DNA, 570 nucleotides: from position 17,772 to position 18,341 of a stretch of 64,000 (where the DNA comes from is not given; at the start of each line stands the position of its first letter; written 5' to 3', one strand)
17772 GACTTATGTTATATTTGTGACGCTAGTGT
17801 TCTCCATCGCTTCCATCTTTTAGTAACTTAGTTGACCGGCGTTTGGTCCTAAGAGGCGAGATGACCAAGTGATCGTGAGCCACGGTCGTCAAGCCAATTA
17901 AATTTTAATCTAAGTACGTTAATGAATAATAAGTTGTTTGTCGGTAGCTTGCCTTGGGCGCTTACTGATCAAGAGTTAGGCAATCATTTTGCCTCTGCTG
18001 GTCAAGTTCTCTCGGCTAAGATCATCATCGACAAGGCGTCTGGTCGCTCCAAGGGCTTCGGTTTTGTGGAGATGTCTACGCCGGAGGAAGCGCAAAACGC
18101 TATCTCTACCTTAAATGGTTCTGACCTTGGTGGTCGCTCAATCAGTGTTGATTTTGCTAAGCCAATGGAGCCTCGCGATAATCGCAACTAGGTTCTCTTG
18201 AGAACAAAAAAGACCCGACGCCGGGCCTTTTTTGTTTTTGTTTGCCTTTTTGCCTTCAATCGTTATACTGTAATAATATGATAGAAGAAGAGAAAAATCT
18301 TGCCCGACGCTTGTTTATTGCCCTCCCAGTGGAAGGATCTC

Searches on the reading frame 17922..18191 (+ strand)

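Call 8: search_protein_families(library=pfam, proteins=[window:17922-18191:+])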
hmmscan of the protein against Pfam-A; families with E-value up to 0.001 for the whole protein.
window:17922-18191:+ (89 aa): 1 family
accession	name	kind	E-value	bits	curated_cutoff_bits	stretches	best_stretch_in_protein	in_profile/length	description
PF00076.28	RRM_1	-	6.2e-21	74.5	20.7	1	5-74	1-69/70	RNA recognition motif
